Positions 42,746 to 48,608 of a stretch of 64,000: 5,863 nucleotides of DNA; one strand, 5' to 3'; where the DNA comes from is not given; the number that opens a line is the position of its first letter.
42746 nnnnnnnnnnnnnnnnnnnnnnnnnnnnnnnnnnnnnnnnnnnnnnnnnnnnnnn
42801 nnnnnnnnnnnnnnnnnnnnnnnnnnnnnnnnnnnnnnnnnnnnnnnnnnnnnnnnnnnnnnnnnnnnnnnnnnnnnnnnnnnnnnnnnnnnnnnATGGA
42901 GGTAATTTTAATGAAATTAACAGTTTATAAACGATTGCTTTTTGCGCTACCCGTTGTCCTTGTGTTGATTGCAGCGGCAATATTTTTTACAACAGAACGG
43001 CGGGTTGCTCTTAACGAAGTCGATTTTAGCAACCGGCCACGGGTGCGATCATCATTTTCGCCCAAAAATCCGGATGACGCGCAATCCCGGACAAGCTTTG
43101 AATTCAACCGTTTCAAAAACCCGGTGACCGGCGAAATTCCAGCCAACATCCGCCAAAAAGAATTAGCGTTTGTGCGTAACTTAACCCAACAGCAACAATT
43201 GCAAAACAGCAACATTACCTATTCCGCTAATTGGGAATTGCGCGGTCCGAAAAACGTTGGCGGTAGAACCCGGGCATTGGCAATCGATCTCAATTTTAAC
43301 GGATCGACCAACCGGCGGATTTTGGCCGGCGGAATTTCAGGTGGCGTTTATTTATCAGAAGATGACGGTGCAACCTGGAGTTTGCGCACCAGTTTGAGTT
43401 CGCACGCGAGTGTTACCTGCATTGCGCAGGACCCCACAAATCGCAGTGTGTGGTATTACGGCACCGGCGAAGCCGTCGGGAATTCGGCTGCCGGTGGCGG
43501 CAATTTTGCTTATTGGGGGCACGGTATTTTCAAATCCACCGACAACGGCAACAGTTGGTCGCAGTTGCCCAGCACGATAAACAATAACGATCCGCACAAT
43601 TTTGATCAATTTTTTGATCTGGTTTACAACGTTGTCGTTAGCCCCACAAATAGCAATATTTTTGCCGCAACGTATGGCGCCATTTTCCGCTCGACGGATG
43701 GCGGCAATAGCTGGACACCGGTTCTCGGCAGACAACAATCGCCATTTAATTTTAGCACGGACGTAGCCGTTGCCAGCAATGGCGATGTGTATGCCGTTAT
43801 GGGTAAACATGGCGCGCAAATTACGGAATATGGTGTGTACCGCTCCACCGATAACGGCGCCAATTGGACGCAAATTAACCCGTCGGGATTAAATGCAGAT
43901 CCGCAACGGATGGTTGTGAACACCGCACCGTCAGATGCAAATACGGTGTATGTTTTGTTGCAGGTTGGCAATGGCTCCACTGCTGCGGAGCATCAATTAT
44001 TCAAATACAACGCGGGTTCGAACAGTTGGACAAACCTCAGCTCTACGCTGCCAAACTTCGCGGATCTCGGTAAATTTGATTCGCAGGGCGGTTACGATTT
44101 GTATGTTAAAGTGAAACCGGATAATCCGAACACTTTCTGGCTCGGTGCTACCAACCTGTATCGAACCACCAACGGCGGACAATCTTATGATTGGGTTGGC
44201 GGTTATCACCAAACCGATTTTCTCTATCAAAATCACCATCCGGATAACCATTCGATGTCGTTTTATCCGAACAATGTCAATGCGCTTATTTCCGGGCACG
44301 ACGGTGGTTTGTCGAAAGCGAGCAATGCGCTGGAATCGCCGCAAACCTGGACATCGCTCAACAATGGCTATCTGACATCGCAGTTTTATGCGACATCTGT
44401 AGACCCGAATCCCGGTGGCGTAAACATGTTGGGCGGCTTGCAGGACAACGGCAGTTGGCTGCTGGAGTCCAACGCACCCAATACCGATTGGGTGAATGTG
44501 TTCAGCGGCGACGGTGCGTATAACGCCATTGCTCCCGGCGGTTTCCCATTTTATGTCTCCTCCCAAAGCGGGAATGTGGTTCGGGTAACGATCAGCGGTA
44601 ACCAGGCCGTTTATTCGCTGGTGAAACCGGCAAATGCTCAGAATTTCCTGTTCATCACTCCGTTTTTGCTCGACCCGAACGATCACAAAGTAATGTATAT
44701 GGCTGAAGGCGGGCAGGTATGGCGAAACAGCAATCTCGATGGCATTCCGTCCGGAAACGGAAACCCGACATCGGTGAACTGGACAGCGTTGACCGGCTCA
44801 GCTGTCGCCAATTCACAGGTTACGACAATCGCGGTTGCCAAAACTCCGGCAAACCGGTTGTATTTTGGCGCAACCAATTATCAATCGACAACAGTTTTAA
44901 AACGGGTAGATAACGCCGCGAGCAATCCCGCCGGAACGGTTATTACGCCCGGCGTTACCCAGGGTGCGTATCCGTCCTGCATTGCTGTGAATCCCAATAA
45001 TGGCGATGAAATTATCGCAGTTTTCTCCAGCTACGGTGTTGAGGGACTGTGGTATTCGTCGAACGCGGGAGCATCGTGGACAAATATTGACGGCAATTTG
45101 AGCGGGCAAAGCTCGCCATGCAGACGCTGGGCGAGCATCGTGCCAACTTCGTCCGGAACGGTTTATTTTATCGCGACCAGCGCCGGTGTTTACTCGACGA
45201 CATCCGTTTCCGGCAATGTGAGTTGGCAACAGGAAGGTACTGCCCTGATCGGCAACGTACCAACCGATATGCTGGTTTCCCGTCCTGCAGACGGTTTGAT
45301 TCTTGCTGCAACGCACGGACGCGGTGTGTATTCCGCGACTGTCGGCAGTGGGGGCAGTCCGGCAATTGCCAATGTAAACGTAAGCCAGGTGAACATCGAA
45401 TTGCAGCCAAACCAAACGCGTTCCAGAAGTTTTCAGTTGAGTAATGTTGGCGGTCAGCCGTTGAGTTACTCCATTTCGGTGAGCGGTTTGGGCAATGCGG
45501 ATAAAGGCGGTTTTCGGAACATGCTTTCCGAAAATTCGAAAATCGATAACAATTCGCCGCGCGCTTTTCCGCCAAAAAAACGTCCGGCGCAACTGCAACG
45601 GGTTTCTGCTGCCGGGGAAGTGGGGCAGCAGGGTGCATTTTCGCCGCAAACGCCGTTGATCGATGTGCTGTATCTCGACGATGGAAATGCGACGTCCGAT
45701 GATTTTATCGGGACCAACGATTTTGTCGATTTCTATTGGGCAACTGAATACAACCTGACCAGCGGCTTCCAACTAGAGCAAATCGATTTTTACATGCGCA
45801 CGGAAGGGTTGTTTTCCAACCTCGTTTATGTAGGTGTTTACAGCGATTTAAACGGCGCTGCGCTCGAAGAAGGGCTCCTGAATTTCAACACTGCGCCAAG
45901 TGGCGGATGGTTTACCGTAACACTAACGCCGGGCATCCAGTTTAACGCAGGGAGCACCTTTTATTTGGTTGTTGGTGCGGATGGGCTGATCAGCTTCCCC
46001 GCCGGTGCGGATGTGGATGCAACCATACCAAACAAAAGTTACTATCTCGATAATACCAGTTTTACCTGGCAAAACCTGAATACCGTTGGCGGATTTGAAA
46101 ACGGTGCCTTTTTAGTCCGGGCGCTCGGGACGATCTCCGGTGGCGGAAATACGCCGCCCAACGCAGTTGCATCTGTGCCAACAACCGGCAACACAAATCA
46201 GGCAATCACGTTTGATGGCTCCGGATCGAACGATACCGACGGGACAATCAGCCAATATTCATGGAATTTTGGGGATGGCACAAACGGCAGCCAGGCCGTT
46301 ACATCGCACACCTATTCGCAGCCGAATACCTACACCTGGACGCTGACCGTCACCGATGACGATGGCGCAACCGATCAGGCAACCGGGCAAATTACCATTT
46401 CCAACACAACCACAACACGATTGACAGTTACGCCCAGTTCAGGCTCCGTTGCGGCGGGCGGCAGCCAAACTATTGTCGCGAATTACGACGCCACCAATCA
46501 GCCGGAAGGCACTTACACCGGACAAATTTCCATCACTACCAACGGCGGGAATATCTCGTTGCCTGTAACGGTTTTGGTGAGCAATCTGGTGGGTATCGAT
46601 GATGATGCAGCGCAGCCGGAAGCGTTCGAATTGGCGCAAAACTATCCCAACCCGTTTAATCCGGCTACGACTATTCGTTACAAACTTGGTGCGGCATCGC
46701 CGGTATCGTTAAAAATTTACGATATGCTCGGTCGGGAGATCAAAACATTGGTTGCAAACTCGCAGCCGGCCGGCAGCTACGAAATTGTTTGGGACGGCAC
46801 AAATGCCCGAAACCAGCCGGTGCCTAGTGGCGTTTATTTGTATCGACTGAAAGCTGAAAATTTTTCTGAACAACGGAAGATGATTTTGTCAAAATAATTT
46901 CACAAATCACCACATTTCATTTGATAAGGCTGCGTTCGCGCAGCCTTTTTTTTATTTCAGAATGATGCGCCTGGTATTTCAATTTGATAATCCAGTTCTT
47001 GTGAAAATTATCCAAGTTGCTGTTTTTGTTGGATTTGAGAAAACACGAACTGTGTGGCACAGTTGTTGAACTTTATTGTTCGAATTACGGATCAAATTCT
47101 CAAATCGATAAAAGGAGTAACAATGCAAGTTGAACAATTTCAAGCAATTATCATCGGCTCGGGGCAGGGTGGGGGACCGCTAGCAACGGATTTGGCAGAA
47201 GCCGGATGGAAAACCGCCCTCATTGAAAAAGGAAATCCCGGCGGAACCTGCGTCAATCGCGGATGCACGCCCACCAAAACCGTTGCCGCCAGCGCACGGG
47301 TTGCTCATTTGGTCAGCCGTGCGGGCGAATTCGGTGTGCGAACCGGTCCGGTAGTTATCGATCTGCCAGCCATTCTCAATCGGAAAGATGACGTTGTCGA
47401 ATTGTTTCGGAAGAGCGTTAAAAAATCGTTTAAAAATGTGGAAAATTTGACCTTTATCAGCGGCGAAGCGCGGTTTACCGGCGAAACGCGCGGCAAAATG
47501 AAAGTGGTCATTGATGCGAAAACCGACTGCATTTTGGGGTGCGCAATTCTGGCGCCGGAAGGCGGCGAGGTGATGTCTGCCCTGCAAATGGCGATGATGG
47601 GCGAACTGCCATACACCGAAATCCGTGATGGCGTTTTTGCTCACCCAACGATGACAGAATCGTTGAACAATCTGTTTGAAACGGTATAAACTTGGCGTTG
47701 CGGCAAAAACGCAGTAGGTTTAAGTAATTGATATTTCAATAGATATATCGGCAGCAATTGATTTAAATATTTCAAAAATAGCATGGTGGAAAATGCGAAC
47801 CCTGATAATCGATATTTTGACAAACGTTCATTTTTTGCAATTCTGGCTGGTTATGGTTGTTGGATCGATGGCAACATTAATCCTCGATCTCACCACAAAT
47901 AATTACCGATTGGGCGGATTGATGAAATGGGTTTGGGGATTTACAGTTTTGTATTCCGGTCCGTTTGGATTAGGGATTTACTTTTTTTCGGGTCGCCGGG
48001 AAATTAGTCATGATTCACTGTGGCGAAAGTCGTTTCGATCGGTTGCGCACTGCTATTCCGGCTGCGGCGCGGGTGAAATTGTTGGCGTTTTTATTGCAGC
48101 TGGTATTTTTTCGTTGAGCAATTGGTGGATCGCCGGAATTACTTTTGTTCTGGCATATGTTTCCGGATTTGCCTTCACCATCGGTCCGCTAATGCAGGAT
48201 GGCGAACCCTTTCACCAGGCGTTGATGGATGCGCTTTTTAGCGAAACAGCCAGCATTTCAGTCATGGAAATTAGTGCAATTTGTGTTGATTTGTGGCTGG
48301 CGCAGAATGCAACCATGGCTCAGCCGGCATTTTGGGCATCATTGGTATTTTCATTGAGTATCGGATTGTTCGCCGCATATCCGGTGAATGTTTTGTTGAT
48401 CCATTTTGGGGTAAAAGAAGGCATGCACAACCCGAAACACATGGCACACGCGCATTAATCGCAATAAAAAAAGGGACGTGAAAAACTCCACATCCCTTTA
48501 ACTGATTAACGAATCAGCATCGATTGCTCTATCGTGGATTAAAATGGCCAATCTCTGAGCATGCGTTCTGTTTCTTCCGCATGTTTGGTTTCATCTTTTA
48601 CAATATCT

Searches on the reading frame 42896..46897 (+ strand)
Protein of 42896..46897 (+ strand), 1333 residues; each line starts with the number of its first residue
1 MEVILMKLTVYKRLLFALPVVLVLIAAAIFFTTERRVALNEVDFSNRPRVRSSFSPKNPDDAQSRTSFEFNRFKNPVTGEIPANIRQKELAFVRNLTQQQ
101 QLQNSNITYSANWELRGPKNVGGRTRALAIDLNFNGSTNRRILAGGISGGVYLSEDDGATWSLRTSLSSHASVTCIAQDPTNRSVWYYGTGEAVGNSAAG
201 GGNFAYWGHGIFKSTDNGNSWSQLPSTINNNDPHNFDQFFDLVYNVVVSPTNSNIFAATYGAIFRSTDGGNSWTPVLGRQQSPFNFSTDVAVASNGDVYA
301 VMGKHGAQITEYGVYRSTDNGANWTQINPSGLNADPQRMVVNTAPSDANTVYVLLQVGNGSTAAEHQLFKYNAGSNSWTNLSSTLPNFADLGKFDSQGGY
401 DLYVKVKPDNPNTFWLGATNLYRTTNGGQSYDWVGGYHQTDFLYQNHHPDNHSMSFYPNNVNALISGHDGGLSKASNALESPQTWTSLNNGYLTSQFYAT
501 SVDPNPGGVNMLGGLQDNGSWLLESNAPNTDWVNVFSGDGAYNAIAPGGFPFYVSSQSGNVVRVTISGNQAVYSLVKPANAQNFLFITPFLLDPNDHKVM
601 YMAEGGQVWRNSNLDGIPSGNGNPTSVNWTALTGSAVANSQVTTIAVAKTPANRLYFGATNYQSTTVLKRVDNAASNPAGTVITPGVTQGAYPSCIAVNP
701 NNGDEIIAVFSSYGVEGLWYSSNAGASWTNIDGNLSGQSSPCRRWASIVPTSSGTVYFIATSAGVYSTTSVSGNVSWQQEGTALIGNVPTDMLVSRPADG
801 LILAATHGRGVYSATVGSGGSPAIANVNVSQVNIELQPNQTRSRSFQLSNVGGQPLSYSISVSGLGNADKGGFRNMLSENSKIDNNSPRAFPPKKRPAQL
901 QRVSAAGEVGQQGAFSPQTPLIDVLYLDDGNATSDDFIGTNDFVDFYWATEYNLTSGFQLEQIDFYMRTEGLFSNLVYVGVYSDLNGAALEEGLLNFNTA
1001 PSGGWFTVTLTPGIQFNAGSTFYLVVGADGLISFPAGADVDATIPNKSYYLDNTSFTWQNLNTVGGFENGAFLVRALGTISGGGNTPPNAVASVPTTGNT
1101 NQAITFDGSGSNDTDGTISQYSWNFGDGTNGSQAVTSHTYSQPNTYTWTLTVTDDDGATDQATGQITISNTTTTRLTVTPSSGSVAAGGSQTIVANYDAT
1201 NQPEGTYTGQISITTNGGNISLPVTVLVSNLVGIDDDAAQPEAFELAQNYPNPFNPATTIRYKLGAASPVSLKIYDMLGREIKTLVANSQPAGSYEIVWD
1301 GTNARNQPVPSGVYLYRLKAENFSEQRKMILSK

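Call 23: search_protein_families(library=pfam, proteins=[window:42896-46897:+], max_evalue=0.001)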
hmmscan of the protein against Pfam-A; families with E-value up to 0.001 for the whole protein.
window:42896-46897:+ (1333 aa): 9 families
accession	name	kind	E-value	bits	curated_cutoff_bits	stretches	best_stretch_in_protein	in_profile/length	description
PF18911.6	PKD_4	-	5.6e-21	74.8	27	1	1085-1167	1-84/85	PKD domain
PF13860.13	FlgD_ig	-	4.6e-12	46.2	27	1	1265-1322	20-77/79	FlgD Ig-like domain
PF00801.26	PKD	-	2e-11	44.2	23.5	1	1092-1163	6-76/80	PKD domain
PF15902.12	Sortilin-Vps10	-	1.4e-10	41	33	0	262-384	2-115/446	Sortilin, neurotensin receptor 3,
PF22352.2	K319L-like_PKD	-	2.3e-08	34.3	27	1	1102-1168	12-84/84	K319L-like, PKD domain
PF18962.6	Por_Secre_tail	-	8e-06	26.5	27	1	1250-1330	2-74/75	Secretion system C-terminal sorting domain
PF13088.12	BNR_2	-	1.7e-05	24.7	31.4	1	152-327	85-251/277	BNR repeat-like domain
PF13585.12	CHU_C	-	3.5e-05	24.3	27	1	1267-1326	26-78/86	CHU_C Type IX secretion signal domain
PF22544.2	HYDIN_VesB_CFA65-like_Ig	-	6.6e-05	23.5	25.5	0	1162-1217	36-88/100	HYDIN/CFA65/VesB-like, Ig-like domain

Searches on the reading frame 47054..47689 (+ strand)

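Call 23: search_protein_families(library=pfam, proteins=[window:47054-47689:+], max_evalue=0.001)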
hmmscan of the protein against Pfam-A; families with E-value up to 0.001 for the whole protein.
window:47054-47689:+ (211 aa): 3 families
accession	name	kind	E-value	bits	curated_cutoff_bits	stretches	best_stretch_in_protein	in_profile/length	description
PF02852.28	Pyr_redox_dim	-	2.9e-14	53.6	25.3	1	136-206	38-108/110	Pyridine nucleotide-disulphide oxidoreductase, dimerisation domain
PF07992.20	Pyr_redox_2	-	6.8e-11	42.5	26.1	1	30-144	2-88/291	Pyridine nucleotide-disulphide oxidoreductase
PF01134.28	GIDA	-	0.00031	20.4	22.1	1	31-164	2-143/391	Glucose inhibited division protein A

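Call 81: search_protein_families(library=ncbifam, proteins=[window:47054-47689:+], max_evalue=0.001)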
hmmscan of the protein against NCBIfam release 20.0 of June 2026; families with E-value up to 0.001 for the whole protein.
window:47054-47689:+ (211 aa): 24 families
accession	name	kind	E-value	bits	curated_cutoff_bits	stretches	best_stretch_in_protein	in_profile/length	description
NF004992.0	PRK06370.1-4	equivalog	1.1e-50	172.4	629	2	26-142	2-119/459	FAD-containing oxidoreductase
NF004990.0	PRK06370.1-1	equivalog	1.1e-43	149.6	842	2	27-142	3-119/459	FAD-containing oxidoreductase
NF040477.1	chlor_oxi_RclA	equivalog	4.2e-38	131.1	740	2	139-210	368-439/441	reactive chlorine resistance oxidoreductase RclA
TIGR01350.1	lipoamide_DH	equivalog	3e-37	128.4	408.8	2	29-144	2-116/461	dihydrolipoyl dehydrogenase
NF004945.0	PRK06292.2-3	equivalog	2.4e-34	119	494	2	27-142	2-116/457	dihydrolipoyl dehydrogenase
NF041853.1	hythiocyan_redase_MerA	equivalog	2.3e-29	102.5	650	2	143-209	373-439/440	hypothiocyanous acid reductase MerA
NF005572.0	PRK07251.1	equivalog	1e-27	96.9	537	2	139-209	367-437/438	FAD-containing oxidoreductase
NF004946.0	PRK06292.2-4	subfamily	1.4e-27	96.7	634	2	27-144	2-118/487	dihydrolipoyl dehydrogenase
TIGR02053.1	MerA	equivalog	4.9e-27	95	454.45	2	30-144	2-116/465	mercury(II) reductase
NF004991.0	PRK06370.1-3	subfamily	1.6e-25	89.6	620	2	27-144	34-153/509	FAD-containing oxidoreductase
NF004947.0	PRK06292.2-5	equivalog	3.3e-24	85.6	592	1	27-144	2-120/474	dihydrolipoyl dehydrogenase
NF010311.1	PRK13748.1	subfamily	1.4e-23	83.5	600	2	16-143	85-214/560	mercury(II) reductase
NF004776.0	PRK06116.1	equivalog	1.2e-22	80.5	480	1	27-144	3-120/450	glutathione-disulfide reductase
NF004943.0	PRK06292.2-1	equivalog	2e-22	79.6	432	2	28-144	3-115/456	dihydrolipoyl dehydrogenase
NF004944.0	PRK06292.2-2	equivalog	8.4e-21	74.1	619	1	28-143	3-118/460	dihydrolipoyl dehydrogenase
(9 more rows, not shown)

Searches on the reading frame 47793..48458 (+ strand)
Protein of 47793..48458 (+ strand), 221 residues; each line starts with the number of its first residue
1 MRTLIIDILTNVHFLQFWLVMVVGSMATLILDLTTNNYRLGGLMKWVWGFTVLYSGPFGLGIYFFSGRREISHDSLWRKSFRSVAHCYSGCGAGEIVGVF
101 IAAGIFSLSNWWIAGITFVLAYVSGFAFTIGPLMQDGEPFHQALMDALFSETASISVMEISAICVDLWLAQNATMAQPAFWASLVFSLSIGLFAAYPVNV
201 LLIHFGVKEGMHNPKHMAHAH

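Call 23: search_protein_families(library=pfam, proteins=[window:47793-48458:+], max_evalue=0.001)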
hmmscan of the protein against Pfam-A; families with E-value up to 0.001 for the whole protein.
window:47793-48458:+ (221 aa): 1 family
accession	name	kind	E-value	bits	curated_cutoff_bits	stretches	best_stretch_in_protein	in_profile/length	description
PF14342.11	DUF4396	-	1.7e-30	106.7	27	1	77-208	2-141/141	Domain of unknown function (DUF4396)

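Call 81: search_protein_families(library=ncbifam, proteins=[window:47793-48458:+], max_evalue=0.001)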
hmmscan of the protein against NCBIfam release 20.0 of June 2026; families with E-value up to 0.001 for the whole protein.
window:47793-48458:+ (221 aa): 0 families
